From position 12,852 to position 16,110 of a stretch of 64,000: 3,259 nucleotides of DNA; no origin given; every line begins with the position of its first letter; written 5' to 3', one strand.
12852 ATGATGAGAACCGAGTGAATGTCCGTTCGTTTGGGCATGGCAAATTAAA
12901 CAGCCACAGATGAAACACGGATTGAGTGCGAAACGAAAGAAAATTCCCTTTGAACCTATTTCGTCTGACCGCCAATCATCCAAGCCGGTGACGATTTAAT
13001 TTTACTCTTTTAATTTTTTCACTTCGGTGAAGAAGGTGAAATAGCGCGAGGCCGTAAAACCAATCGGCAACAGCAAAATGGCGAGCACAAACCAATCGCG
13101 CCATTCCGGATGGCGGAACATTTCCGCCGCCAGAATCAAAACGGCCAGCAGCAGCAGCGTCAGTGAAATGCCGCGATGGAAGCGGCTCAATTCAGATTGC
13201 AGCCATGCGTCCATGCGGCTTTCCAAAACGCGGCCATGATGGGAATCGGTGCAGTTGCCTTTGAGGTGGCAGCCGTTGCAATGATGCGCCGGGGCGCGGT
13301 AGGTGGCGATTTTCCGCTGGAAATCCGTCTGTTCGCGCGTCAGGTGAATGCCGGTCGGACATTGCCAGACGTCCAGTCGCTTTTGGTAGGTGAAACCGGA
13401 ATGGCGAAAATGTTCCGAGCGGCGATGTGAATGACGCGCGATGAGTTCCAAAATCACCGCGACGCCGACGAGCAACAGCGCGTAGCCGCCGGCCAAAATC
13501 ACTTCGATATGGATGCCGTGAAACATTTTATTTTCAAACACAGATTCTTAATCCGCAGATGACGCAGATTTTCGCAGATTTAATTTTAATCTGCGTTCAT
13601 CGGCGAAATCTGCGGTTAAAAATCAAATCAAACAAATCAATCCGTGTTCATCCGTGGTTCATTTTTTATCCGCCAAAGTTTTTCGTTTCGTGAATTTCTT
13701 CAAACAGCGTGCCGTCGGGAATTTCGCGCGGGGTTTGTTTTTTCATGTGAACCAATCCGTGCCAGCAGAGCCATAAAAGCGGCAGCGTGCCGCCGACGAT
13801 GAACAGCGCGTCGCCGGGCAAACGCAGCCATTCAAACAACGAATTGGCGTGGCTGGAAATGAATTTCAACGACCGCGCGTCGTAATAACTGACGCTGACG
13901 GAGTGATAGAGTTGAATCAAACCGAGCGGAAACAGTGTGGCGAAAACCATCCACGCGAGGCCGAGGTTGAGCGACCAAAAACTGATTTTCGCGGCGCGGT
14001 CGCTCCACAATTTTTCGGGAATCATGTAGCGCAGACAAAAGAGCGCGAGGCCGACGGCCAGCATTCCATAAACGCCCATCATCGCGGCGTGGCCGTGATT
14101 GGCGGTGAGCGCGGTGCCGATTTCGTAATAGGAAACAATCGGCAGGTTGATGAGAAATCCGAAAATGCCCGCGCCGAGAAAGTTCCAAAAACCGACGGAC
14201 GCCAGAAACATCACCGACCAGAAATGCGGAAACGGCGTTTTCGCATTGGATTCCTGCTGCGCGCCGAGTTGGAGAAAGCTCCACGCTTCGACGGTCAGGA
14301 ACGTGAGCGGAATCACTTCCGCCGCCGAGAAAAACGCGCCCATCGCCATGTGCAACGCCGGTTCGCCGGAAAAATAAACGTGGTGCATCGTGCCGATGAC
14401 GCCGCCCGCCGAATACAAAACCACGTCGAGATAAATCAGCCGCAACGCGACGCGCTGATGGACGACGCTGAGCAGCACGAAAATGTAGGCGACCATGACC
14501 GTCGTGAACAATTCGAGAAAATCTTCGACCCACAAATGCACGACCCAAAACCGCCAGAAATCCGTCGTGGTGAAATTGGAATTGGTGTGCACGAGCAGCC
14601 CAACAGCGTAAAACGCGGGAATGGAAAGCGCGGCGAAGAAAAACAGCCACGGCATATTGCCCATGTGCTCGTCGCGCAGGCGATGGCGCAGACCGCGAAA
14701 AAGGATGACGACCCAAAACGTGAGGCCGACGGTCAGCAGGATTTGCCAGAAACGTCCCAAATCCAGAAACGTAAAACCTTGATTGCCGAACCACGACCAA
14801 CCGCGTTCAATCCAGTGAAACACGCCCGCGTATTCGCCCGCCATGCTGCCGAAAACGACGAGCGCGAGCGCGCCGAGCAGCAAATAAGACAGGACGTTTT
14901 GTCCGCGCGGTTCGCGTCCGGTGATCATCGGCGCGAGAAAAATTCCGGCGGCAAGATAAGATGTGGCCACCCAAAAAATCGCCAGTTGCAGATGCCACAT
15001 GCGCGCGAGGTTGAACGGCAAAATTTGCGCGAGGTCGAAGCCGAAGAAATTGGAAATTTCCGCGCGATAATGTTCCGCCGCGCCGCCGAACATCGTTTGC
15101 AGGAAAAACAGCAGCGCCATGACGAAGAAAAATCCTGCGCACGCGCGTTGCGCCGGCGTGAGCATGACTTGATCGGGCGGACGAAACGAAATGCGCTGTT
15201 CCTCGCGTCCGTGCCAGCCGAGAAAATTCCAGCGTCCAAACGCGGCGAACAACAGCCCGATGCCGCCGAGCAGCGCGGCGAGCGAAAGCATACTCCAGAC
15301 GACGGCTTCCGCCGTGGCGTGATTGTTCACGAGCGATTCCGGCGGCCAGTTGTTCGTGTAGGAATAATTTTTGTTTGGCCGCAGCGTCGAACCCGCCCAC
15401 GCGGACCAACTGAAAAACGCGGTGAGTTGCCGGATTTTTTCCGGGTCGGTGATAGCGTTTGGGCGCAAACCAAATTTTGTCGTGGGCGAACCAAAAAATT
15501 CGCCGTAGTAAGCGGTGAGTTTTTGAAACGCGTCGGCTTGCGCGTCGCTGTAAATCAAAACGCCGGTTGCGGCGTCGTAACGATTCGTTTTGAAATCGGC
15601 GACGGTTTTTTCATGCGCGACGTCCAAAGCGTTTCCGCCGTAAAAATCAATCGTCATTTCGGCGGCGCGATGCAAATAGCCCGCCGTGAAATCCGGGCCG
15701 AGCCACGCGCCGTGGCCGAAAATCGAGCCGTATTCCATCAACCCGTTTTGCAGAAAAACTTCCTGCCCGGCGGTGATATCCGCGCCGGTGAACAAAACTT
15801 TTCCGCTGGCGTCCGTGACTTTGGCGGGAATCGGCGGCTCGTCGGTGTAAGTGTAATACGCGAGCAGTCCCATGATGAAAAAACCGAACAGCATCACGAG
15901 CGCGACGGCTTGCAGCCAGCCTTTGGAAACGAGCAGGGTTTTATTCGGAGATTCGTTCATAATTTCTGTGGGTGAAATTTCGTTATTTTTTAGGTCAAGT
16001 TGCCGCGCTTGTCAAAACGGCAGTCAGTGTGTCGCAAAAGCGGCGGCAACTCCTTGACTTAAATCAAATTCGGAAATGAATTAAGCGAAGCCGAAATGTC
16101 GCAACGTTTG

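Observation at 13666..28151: ~14.5-kb nitrite/NO island: qNOR, FeoAB, a DUF2249-rich operon, a cytochrome-c-fused NirK operon and a Dnr/NnrR-type regulator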

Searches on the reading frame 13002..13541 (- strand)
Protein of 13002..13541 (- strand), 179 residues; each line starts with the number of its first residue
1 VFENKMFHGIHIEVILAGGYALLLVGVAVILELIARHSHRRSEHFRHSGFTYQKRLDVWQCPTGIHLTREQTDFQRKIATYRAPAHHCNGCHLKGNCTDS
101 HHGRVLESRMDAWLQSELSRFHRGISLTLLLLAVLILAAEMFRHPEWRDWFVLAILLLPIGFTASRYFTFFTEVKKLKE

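Call 5: search_protein_families(library=pfam, proteins=[window:13002-13541:-], max_evalue=0.01)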
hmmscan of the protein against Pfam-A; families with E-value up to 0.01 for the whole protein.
window:13002-13541:- (179 aa): 1 family
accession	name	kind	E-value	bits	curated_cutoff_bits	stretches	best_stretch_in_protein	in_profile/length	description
PF13751.12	DDE_Tnp_1_6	-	3e-05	24.7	25.1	1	61-111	2-56/125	Transposase DDE domain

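Call 13: search_protein_families(library=ncbifam, proteins=[window:13002-13541:-], max_evalue=0.01)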
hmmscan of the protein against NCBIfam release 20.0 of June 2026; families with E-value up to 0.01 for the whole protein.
window:13002-13541:- (179 aa): 1 family
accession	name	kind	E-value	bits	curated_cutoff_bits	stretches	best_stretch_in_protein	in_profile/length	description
NF033551.1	transpos_IS1182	equivalog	7.2e-12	44.9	270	1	37-119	345-426/488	IS1182 family transposase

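Call 53: find_homologous_proteins(query=window:13002-13541:-, max_evalue=0.001)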
Query window:13002-13541:- (179 aa): 914 proteins with E <= 0.001 among 1516 candidates; the best 120 are listed.
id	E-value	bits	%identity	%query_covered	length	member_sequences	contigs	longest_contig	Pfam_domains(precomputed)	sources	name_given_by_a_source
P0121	3.6e-118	410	100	100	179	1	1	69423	-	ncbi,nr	ncbi:MAG TPA: hypothetical protein VHG89_06165 [Verrucomicrobiae bacterium]|nr:hypothetical protein 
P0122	4.8e-101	354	91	96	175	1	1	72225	-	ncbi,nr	ncbi:MAG TPA: hypothetical protein VHG71_05210 [Verrucomicrobiae bacterium]|nr:hypothetical protein 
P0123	1.2e-91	323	82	94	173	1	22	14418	-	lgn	-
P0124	1.4e-91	323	80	96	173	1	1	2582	-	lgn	-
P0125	1.5e-90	320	82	94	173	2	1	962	-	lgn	-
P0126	4.3e-90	318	81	94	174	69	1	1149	-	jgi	-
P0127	8.4e-90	317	80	94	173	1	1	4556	-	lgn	-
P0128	1.1e-89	317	79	96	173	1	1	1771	-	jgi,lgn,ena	-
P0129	1.5e-89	317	79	97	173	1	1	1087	-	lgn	-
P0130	2.8e-89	316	80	94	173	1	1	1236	-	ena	-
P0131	4.8e-89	315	80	94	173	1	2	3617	-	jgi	jgi:hypothetical protein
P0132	5.9e-89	315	80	96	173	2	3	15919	-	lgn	-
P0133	8.5e-89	314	80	94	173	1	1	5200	-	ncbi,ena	-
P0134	8.8e-89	314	80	94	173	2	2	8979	-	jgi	jgi:hypothetical protein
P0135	1.8e-88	313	78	96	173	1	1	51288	-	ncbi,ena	-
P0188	1.1e-79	285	73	96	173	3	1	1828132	PF13751.13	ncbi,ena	-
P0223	8.8e-76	272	71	94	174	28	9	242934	-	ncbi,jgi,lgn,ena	ncbi:MAG: hypothetical protein ABSC89_07995 [Verrucomicrobiota bacterium]|jgi:hypothetical protein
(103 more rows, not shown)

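Call 54: find_encoding_contigs(protein=P0188, flank=6000, max_places=2)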
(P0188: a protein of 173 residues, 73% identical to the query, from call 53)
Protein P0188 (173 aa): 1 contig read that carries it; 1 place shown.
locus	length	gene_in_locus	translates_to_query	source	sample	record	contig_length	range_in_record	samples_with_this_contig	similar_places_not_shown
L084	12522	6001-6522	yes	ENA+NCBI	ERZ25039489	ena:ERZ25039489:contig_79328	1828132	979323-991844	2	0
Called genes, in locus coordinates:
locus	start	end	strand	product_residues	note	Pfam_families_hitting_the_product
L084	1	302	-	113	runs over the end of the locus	PF11756:YgbA_NO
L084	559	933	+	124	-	PF02311:AraC_binding (weak), PF07883:Cupin_2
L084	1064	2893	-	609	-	PF00654:Voltage_CLC, PF00571:CBS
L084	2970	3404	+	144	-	PF01047:MarR (weak), PF12802:MarR_2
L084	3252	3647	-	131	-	-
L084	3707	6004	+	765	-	PF22085:NorB_cytochrome_c-like, PF00115:COX1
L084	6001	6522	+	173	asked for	PF13751:DDE_Tnp_1_6 (weak)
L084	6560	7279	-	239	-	PF00027:cNMP_binding, PF13545:HTH_Crp_2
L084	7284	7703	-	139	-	PF01894:YjbQ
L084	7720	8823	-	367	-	PF00180:Iso_dh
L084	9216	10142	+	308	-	PF00657:Lipase_GDSL (weak), PF13472:Lipase_GDSL_2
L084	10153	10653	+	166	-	PF00293:NUDIX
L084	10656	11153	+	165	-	PF00383:dCMP_cyt_deam_1, PF14437:MafB19-deam, PF14439:Bd3614-deam (weak)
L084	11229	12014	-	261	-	PF07963:N_methyl (weak)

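Call 55: find_encoding_contigs(protein=P0223, flank=6000, max_places=3)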
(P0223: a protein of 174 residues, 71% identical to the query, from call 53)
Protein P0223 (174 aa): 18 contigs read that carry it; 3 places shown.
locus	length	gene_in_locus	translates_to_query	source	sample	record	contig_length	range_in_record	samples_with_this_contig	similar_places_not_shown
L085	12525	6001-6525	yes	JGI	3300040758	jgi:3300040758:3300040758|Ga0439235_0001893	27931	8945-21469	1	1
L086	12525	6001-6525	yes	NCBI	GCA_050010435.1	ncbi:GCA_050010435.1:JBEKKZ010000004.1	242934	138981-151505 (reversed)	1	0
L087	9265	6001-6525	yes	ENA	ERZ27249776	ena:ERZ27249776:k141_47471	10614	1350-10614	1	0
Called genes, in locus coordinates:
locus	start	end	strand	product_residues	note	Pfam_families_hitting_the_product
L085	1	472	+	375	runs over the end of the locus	PF00923:TAL_FSA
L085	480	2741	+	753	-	PF00456:Transketolase_N, PF02779:Transket_pyr, PF02780:Transketolase_C, PF22613:Transketolase_C_1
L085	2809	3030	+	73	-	PF11160:Hva1_TUDOR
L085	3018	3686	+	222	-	PF04343:DUF488, PF22751:DUF488-N3a (weak)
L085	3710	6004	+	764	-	PF22085:NorB_cytochrome_c-like, PF00115:COX1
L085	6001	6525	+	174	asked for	-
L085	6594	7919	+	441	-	PF07992:Pyr_redox_2, PF00070:Pyr_redox, PF22366:NDH2_C (weak)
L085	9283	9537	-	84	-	-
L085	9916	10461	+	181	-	PF04002:RadC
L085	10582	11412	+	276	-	PF09407:AbiEi_1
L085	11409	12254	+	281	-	PF08843:AbiEii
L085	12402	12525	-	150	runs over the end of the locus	PF20137:BubE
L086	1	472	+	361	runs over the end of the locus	PF00923:TAL_FSA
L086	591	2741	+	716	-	PF00456:Transketolase_N, PF02779:Transket_pyr, PF02780:Transketolase_C, PF22613:Transketolase_C_1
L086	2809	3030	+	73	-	PF11160:Hva1_TUDOR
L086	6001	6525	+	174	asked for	-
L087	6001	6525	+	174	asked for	-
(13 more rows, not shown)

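Call 66: predict_structure(alignment_id=A2)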
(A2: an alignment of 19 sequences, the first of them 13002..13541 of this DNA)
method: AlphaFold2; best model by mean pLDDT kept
length: 179 residues; sequences in the alignment: 19
mean_pLDDT: 59.5   pTM: 0.39
mean pLDDT of the five models: 59.5, 59.3, 56.7, 55.3, 51.2
residues with pLDDT >= 90: 0; 70-90: 42; 50-70: 100; < 50: 37
segments of 3 or more residues with pLDDT < 50: 1-7, 41-47, 86-90, 92-100, 172-179
pLDDT, mean of each block of 10 residues (from residue 1): 48 72 74 63 47 53 58 60 51 41 54 57 69 74 69 72 62 44
secondary structure, 60 per line:
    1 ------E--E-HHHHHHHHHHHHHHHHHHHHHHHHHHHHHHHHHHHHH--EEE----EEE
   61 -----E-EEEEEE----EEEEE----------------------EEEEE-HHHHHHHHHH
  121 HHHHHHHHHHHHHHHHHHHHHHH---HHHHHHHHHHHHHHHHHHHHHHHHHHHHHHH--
elements in order: H12-48 E51-53 E58-60 E68-73 E78-82 E105-109 H111-143 H147-177

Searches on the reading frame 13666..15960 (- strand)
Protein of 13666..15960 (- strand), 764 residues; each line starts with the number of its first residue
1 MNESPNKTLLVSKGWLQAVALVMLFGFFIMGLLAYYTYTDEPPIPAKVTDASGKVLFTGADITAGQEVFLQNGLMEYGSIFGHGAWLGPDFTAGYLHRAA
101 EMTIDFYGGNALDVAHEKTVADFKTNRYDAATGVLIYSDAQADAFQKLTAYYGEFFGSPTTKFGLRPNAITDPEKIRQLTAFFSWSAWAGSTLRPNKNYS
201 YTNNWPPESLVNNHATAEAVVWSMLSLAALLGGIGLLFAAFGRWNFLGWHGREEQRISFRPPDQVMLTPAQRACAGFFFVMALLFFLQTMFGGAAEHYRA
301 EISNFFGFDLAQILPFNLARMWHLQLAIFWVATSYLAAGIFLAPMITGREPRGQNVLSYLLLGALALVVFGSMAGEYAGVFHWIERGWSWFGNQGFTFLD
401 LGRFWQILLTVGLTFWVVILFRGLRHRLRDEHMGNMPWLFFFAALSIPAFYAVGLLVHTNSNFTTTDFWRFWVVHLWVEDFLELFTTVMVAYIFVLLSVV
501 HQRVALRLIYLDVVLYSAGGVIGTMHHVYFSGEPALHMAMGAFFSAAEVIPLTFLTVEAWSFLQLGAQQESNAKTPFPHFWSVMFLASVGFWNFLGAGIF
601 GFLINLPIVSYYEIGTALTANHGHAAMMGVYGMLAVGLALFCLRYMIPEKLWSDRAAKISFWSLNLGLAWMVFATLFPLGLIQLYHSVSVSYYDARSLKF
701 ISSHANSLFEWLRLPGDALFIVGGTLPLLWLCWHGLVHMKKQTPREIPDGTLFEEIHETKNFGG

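Call 4: search_protein_families(library=pfam, proteins=[window:13666-15960:-], max_evalue=0.01)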
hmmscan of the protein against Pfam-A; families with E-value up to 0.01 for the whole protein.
window:13666-15960:- (764 aa): 2 families
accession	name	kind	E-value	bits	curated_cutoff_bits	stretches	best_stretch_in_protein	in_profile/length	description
PF22085.1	NorB_cytochrome_c-like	-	1.1e-51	176.2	29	1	45-207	1-181/181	Nitric oxide reductase subunit B, cytochrome c-like domain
PF00115.25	COX1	-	4.4e-50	171.2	34.8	1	276-717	5-434/436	Cytochrome C and Quinol oxidase polypeptide I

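Call 12: search_protein_families(library=ncbifam, proteins=[window:13666-15960:-], max_evalue=0.01)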
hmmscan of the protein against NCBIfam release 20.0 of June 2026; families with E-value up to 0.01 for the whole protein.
window:13666-15960:- (764 aa): 0 families

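Call 40: search_solved_structures(query=window:13666-15960:-, max_evalue=0.00001, show_alignments=1)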
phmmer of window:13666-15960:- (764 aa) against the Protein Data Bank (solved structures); distinct sequences matched with E-value up to 0.00001: 13.
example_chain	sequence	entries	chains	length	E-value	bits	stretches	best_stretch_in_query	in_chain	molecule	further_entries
3ayf_A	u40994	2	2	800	3e-161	542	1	22-746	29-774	Nitric oxide reductase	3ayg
28pn_A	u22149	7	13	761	1.8e-156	526.2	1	15-727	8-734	Nitric oxide reductase subunit B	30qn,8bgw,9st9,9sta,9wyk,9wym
9wyl_A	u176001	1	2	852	2.7e-156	525.7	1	15-727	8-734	Nitric oxide reductase subunit B,Soluble cytochrome b562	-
6qq5_A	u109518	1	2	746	4.5e-156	524.9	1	15-726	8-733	Nitric oxide reductase subunit B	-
6qq6_A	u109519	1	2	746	8.8e-156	524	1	15-726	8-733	Nitric oxide reductase subunit B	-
32fi_A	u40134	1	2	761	1.6e-155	523.1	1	15-727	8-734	Nitric oxide reductase subunit B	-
28pp_A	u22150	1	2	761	1.6e-155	523.1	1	15-727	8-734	Nitric oxide reductase subunit B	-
6t6v_A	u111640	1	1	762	2.2e-155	522.6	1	15-727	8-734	Nitric oxide reductase subunit B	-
30sj_A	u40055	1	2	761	2.8e-155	522.3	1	15-727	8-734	Nitric oxide reductase subunit B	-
28pq_A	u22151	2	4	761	8e-155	520.8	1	15-727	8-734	Nitric oxide reductase subunit B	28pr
6fwf_A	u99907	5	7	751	9e-145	487.6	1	19-724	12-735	Nitric-oxide reductase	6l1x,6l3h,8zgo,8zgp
3o0r_B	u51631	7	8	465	2.5e-32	115.7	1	269-726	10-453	Nitric oxide reductase subunit B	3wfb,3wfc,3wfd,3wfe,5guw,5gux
4xyd_A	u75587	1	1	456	4.6e-28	101.6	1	274-727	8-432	Nitric-oxide reductase subunit B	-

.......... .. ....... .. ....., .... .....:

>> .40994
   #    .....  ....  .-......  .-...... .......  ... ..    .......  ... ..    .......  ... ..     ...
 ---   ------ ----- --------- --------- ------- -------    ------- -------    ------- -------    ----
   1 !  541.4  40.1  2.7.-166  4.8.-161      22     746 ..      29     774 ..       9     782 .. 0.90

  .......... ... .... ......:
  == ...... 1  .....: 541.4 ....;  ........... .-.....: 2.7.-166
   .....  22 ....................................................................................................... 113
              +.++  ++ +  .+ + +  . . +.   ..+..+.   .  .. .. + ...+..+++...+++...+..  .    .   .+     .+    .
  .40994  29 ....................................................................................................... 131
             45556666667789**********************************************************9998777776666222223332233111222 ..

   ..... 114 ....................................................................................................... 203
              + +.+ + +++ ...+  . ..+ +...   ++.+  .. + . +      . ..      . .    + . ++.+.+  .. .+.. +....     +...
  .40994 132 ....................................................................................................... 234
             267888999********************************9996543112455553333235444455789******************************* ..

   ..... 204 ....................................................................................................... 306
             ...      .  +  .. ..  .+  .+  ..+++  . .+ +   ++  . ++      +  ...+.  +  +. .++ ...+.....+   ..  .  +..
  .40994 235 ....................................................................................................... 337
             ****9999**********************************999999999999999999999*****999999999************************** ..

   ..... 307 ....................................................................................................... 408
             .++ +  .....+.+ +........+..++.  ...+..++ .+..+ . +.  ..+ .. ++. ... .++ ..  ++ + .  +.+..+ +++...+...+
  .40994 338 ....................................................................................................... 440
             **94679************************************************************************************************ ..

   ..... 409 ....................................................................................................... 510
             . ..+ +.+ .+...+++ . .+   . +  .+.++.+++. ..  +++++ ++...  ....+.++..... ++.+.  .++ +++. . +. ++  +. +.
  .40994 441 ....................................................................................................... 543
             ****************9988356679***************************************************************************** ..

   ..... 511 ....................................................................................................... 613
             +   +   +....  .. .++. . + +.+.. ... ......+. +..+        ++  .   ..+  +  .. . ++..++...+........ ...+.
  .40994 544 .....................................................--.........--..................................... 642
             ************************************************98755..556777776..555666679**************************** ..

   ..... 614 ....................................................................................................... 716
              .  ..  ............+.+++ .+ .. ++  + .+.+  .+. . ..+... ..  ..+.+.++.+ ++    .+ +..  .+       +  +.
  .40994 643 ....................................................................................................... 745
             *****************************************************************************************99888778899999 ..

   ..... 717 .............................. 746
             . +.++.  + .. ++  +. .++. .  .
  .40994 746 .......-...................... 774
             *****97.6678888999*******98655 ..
